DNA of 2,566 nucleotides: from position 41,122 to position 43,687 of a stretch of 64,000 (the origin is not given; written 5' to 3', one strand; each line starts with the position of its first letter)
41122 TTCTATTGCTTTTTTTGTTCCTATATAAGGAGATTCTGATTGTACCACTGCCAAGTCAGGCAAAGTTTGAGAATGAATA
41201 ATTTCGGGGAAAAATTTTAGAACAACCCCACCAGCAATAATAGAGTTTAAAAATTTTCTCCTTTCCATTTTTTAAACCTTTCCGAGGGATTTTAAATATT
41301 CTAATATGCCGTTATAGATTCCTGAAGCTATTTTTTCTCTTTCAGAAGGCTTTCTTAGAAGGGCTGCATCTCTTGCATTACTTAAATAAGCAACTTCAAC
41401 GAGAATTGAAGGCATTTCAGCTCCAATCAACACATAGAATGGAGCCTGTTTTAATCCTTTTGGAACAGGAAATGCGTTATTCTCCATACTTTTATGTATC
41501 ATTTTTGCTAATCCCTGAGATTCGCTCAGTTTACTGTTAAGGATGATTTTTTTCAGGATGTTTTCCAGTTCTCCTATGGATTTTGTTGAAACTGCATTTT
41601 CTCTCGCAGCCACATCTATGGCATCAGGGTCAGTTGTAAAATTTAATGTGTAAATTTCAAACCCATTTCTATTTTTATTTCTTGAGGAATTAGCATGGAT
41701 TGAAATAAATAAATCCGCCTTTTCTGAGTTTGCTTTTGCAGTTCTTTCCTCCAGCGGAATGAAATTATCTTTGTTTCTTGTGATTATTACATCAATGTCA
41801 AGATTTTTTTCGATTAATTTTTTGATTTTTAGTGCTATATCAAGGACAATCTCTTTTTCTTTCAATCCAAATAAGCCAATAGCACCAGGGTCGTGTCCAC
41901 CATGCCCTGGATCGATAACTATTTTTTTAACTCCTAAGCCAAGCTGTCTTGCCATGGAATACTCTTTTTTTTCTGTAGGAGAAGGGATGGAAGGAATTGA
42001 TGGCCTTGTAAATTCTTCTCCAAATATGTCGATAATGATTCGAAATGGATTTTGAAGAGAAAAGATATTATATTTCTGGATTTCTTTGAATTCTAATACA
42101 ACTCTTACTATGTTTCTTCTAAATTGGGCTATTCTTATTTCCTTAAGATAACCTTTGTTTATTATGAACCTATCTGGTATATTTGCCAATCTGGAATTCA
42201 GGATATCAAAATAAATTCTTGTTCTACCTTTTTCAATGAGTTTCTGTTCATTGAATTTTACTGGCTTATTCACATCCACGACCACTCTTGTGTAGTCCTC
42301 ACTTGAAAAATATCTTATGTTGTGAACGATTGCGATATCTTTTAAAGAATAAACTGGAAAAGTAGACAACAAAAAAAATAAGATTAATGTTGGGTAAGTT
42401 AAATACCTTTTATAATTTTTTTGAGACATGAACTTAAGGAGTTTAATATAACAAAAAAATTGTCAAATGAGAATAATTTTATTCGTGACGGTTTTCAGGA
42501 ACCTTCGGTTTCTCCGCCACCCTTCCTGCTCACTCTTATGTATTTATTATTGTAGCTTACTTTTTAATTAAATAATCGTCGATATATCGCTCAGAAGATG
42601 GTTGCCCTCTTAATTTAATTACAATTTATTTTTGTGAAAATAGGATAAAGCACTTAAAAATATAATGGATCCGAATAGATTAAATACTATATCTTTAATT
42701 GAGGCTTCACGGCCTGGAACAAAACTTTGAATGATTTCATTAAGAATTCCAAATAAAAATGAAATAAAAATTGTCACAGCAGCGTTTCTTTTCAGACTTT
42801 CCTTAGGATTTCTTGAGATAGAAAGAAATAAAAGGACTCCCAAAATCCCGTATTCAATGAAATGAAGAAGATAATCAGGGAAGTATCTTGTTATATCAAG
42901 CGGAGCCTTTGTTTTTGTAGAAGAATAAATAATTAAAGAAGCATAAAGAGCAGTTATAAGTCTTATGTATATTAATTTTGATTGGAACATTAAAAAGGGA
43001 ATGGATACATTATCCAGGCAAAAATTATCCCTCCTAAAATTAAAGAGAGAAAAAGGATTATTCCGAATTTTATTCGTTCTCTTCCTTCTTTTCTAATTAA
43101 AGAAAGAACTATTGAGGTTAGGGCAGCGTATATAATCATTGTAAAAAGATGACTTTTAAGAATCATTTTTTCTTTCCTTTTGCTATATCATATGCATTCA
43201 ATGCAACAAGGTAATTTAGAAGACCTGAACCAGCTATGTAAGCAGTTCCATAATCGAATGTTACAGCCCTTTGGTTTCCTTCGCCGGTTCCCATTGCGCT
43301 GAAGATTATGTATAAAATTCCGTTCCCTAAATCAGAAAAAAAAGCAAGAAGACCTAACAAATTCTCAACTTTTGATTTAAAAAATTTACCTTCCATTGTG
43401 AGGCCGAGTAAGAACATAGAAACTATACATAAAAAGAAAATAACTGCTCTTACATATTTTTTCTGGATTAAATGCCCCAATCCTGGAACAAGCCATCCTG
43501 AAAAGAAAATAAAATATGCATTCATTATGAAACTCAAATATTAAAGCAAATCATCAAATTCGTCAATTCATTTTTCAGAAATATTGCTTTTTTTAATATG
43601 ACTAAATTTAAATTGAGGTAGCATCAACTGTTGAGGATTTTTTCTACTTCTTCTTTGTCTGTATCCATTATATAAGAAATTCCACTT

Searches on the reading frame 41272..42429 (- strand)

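Call 69: search_protein_families(library=pfam, max_evalue=0.01, proteins=[window:41272-42429:-])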
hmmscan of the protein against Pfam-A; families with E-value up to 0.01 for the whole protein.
window:41272-42429:- (385 aa): 3 families
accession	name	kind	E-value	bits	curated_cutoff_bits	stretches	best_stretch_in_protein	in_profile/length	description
PF01520.23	Amidase_3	-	1.8e-54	184.9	27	1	170-376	1-173/174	N-acetylmuramoyl-L-alanine amidase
PF11741.13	AMIN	-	1.3e-11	44.9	20.5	1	37-116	1-80/101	AMIN domain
PF24837.1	AMIN-like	-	0.0062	17.1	27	0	106-135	98-127/129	AMIN-like domain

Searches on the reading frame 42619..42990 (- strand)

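Call 69: search_protein_families(library=pfam, max_evalue=0.01, proteins=[window:42619-42990:-])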
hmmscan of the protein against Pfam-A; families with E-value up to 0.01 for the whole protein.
window:42619-42990:- (123 aa): 1 family
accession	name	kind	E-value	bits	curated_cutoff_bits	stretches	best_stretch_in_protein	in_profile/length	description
PF04892.17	VanZ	-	2.1e-11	45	30.1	1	41-112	59-119/126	VanZ like family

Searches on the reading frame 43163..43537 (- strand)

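Call 69: search_protein_families(library=pfam, max_evalue=0.01, proteins=[window:43163-43537:-])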
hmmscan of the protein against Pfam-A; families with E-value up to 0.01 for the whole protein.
window:43163-43537:- (124 aa): 2 families
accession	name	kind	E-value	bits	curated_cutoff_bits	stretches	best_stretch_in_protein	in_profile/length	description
PF20382.3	DUF6677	-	9.9e-34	116.8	24.3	1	12-124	4-116/116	Family of unknown function (DUF6677)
PF06979.18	TMEM70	-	0.0068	16.8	22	0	7-33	58-84/157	TMEM70/TMEM186/TMEM223 protein family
